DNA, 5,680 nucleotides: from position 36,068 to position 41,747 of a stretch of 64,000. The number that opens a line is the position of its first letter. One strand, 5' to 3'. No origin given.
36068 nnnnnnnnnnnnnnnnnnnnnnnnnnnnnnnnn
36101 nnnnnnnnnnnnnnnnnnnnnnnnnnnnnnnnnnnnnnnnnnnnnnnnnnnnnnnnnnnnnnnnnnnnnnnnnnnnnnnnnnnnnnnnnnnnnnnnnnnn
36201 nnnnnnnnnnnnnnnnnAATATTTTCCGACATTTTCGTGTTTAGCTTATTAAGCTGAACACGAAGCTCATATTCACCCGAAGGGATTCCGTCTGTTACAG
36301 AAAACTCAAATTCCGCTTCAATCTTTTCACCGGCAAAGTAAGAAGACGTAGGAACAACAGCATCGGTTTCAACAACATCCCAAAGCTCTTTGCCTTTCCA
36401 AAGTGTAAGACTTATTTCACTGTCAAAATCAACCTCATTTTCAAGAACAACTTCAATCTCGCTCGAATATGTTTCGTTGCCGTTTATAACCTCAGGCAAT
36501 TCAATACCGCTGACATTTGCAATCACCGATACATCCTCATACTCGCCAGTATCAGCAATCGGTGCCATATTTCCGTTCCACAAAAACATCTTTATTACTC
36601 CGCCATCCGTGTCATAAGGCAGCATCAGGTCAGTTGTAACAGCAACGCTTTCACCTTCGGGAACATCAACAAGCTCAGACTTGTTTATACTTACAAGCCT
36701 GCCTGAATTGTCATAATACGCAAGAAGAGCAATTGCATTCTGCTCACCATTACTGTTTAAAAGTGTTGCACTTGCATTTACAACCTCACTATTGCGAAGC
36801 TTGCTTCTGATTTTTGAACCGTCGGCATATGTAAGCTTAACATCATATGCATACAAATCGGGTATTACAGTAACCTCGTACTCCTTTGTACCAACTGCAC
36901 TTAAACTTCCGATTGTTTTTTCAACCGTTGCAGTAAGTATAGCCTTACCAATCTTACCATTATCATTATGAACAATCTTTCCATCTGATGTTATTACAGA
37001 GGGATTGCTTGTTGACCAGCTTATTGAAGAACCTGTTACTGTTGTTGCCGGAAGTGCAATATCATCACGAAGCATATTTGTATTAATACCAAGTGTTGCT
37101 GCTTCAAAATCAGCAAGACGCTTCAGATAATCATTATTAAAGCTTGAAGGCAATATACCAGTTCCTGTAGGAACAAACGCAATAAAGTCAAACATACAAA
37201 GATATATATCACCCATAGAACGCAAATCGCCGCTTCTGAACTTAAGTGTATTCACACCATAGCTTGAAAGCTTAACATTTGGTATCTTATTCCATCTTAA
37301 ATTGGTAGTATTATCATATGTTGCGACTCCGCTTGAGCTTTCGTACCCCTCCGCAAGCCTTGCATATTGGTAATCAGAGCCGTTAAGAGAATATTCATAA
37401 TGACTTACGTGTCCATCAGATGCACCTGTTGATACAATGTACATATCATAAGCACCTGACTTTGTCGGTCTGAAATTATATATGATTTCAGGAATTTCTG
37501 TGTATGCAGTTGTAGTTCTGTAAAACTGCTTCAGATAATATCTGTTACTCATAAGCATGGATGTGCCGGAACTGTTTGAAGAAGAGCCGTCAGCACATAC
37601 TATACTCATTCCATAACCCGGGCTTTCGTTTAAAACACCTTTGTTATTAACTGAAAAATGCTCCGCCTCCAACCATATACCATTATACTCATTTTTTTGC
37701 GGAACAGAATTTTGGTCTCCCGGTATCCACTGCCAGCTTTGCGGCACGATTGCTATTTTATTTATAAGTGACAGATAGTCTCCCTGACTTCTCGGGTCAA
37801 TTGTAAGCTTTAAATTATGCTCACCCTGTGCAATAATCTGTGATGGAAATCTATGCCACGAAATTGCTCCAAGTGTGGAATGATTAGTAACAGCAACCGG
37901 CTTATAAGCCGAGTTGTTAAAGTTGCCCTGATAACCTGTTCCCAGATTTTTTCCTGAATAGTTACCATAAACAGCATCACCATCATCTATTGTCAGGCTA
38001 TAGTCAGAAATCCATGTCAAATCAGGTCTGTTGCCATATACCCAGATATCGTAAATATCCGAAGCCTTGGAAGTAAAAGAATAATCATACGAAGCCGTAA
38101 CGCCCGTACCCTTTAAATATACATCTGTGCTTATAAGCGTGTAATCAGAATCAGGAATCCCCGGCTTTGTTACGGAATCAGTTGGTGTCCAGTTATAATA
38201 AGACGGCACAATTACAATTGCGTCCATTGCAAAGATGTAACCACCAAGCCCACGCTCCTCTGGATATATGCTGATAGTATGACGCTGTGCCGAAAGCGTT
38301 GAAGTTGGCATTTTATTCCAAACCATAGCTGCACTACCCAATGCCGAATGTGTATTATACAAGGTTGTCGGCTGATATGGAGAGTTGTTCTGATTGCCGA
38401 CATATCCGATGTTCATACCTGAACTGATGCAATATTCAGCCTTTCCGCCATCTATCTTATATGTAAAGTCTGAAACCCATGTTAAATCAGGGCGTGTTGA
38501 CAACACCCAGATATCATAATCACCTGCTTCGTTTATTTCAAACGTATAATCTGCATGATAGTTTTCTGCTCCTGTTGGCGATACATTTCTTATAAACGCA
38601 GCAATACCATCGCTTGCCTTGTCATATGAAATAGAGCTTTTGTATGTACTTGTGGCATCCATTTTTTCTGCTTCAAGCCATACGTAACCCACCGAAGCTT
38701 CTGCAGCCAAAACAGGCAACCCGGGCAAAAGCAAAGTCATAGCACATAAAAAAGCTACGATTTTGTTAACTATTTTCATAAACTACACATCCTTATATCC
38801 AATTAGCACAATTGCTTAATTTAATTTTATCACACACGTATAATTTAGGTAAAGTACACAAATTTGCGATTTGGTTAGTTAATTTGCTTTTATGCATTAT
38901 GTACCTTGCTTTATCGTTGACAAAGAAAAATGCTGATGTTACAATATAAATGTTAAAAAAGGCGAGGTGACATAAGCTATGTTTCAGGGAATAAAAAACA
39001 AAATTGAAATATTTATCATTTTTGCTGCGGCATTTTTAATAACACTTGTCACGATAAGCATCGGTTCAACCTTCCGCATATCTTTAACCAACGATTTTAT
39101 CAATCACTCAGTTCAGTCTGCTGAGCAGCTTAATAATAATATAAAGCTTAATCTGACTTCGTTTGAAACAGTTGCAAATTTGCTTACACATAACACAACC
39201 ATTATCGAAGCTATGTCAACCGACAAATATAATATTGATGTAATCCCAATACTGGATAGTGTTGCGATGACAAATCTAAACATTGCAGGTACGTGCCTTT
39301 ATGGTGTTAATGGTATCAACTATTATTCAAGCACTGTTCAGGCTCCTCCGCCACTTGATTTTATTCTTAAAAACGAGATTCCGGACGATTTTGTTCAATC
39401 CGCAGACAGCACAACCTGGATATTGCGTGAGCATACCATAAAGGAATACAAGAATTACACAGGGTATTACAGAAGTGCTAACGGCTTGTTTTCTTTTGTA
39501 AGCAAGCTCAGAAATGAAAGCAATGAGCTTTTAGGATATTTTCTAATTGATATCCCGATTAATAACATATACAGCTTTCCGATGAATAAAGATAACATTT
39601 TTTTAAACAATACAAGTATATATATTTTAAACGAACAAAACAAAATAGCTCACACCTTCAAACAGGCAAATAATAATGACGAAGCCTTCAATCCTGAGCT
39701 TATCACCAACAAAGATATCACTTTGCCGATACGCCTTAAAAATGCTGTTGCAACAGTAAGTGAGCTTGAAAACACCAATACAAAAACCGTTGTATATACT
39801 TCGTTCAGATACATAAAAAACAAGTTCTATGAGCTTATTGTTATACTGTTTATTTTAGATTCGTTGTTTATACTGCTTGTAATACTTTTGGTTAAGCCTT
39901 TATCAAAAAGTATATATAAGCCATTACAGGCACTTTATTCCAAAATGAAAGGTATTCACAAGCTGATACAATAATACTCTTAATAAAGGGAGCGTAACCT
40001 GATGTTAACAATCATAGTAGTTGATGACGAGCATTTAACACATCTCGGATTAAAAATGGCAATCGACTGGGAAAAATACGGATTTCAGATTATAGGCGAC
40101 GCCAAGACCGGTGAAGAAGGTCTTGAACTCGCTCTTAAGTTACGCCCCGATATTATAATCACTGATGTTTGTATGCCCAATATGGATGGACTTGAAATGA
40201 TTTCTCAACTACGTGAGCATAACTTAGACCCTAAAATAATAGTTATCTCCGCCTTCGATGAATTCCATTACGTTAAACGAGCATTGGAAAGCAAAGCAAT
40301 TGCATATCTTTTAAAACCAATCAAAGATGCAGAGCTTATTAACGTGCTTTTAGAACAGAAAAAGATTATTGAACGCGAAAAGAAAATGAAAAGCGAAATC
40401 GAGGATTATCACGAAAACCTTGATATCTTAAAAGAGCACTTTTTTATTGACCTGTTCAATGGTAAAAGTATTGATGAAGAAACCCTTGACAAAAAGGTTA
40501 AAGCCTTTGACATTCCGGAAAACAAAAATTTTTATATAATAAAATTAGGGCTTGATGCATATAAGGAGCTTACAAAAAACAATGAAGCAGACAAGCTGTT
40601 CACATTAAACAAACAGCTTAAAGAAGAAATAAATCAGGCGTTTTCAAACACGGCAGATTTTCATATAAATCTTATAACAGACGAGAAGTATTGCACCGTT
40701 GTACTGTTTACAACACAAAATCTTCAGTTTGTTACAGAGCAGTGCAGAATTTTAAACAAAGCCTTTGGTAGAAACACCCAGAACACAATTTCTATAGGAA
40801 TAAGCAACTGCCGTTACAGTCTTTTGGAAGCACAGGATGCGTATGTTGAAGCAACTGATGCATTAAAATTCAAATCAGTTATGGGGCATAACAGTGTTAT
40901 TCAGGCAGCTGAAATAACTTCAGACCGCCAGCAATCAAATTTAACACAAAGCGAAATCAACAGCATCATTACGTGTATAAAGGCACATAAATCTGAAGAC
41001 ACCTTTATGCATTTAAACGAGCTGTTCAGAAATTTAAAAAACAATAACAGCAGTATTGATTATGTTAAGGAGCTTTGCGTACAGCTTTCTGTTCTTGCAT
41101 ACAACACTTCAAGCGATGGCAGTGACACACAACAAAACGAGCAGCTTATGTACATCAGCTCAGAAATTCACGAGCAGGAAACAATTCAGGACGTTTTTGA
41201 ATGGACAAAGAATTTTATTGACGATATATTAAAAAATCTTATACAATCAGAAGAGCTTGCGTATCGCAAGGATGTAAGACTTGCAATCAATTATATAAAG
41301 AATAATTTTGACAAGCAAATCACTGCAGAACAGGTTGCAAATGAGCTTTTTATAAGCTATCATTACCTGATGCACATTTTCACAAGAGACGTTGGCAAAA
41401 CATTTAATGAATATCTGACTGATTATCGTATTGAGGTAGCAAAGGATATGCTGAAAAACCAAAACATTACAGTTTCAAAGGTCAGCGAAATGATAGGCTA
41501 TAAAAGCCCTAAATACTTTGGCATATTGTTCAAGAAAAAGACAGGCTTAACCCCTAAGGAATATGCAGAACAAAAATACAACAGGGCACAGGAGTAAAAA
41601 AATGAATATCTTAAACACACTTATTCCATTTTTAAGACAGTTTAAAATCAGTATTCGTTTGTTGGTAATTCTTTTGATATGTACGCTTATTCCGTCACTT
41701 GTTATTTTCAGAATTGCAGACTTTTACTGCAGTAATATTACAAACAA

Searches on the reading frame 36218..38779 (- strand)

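Call 39: search_protein_families(library=pfam, proteins=[window:36218-38779:-], max_evalue=1)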
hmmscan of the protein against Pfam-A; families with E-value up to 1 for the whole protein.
window:36218-38779:- (854 aa): 2 families
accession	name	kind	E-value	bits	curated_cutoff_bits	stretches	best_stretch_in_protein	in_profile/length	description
PF20578.4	aBig_2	-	4.2e-10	39.7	27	1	567-639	18-87/89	Atrophied bacterial Ig domain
PF25275.1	Golvesin_C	-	0.0065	17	31.6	0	414-468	26-78/132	Golvesin C-terminal domain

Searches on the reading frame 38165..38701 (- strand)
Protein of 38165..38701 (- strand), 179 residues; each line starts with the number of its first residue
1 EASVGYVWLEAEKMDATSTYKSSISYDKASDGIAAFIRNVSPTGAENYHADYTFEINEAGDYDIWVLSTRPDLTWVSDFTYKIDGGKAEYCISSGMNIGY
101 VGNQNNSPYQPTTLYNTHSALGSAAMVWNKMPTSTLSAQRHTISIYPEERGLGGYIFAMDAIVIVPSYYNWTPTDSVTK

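Call 79: find_homologous_proteins(query=window:38165-38701:-, max_evalue=0.001)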
Query window:38165-38701:-: 32 candidates shared short words with the query, none scored E <= 0.001.

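Call 84: predict_structure(alignment_id=A3)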
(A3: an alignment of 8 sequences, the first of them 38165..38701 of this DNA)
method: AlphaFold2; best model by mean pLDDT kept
length: 179 residues; sequences in the alignment: 8
mean_pLDDT: 64.1   pTM: 0.68
mean pLDDT of the five models: 64.1, 62.8, 61.2, 58.3, 56.7
residues with pLDDT >= 90: 12; 70-90: 59; 50-70: 67; < 50: 41
segments of 3 or more residues with pLDDT < 50: 1-4, 18-33, 41-43, 108-123
pLDDT, mean of each block of 10 residues (from residue 1): 54 54 35 48 56 84 81 60 86 69 52 37 62 90 76 58 85 64
secondary structure, 60 per line:
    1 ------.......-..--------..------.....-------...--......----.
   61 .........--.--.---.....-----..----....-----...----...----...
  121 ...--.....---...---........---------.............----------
elements in order: E7-10 E33-37 E50-55 E60-69 E79-83 H95-98 H118-123 E126-130 E134-136 E140-147 E157-166

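Call 86: fold_search(model_id=the predicted structure, library=pdb)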
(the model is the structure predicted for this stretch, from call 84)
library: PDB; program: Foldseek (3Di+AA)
matches with E <= 10: 1516; with E <= 0.001: 73
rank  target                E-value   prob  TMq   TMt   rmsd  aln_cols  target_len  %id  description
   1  6nps_A                1.1e-06  1.00  0.54  0.12   6.5       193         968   16  Crystal structure of GH115 enzyme AxyAgu115A from Amphibacillus xylanus (released 2020-07-15)
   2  6nps_B                3.1e-06  1.00  0.47  0.11   9.6       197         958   17  Crystal structure of GH115 enzyme AxyAgu115A from Amphibacillus xylanus (released 2020-07-15)
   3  2cdp_D                5.6e-06  1.00  0.52  0.69   4.4       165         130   16  Structure of a CBM6 in complex with neoagarohexaose (released 2006-02-08)
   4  7ehg_C                5.6e-06  1.00  0.47  0.59   6.5       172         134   20  Crystal Structure of MiXBM (released 2022-03-30)
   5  7ehg_B                8.9e-06  1.00  0.50  0.64   6.1       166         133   21  Crystal Structure of MiXBM (released 2022-03-30)
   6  7ehg_F                9.4e-06  1.00  0.49  0.61   6.3       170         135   21  Crystal Structure of MiXBM (released 2022-03-30)
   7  7ehg_E                1.1e-05  1.00  0.48  0.60   6.4       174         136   20  Crystal Structure of MiXBM (released 2022-03-30)
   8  2cdp_B                1.5e-05  1.00  0.53  0.72   4.3       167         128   14  Structure of a CBM6 in complex with neoagarohexaose (released 2006-02-08)
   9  9h6h_B                1.6e-05  1.00  0.52  0.13   5.0       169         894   16  Bacteroides ovatus GH98 endoxylanase with Seleno-methionine substituents (released 2025-11-05)
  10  7ehg_A                1.6e-05  1.00  0.50  0.64   6.1       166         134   21  Crystal Structure of MiXBM (released 2022-03-30)
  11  9h6g_B                1.6e-05  1.00  0.48  0.12   5.4       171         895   16  Inactive Bacteroides ovatus GH98 endoxylanase E361A in complex with arabino-xylooligosaccharide (released 2025-11-05)
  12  5x7o_A                1.8e-05  1.00  0.47  0.09   6.4       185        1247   17  Crystal structure of Paenibacillus sp. 598K alpha-1,6-glucosyltransferase (released 2017-07-26)
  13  4zmh_A                1.9e-05  1.00  0.42  0.10  10.2       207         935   14  Crystal structure of a five-domain GH115 alpha-Glucuronidase from the Marine Bacterium Saccharophagus degradans 2-40T (released 2016-05-04)
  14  3wnn_B                2.1e-05  1.00  0.43  0.13   7.0       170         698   15  D308A mutant of Bacillus circulans T-3040 cycloisomaltooligosaccharide glucanotransferase complexed with isomaltooctao (released 2014-02-05)
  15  9h6h_A                2.3e-05  1.00  0.52  0.12   4.9       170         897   16  Bacteroides ovatus GH98 endoxylanase with Seleno-methionine substituents (released 2025-11-05)
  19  2wz8                  3.2e-05  1.00  0.50  0.64   5.0       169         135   17  Family 35 carbohydrate binding module from Clostridium thermocellum (released 2010-07-14)
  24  2cdp_A                5.8e-05  1.00  0.47  0.59   7.4       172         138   16  Structure of a CBM6 in complex with neoagarohexaose (released 2006-02-08)
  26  2cdp_C                7.3e-05  1.00  0.52  0.70   4.6       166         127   14  Structure of a CBM6 in complex with neoagarohexaose (released 2006-02-08)
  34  7ehg_G                1.2e-04  1.00  0.47  0.60   6.4       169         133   21  Crystal Structure of MiXBM (released 2022-03-30)
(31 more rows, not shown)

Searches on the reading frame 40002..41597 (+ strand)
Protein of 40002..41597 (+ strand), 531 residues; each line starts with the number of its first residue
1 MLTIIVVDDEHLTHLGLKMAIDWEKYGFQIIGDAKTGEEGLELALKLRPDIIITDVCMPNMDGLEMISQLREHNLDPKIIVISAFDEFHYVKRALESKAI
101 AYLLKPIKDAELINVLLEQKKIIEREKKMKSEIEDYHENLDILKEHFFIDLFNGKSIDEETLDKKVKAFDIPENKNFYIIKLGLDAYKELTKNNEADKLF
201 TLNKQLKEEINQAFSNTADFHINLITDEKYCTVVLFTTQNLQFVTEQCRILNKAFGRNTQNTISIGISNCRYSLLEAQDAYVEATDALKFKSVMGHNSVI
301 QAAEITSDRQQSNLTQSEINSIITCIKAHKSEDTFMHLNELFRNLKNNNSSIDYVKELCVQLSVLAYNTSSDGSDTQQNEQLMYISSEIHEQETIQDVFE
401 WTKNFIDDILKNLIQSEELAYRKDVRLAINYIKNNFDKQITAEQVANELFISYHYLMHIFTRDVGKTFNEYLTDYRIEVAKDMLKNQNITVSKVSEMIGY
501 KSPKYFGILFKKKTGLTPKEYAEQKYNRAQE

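Call 9: search_protein_families(library=pfam, proteins=[window:40002-41597:+], max_evalue=0.001)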
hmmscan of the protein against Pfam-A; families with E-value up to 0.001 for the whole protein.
window:40002-41597:+ (531 aa): 4 families
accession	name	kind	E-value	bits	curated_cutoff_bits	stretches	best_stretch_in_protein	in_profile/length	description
PF00072.30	Response_reg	-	2.2e-25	89.4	30.2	1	4-115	1-109/111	Response regulator receiver domain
PF12833.13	HTH_18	-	3.5e-17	62.9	33.6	1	446-523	2-79/80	Helix-turn-helix domain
PF00165.29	HTH_AraC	-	4.5e-13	49.4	26.6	1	484-521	1-40/42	Bacterial regulatory helix-turn-helix proteins, AraC family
PF17853.6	GGDEF_2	-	2.6e-05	24.9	24.5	1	158-289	5-115/116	GGDEF-like domain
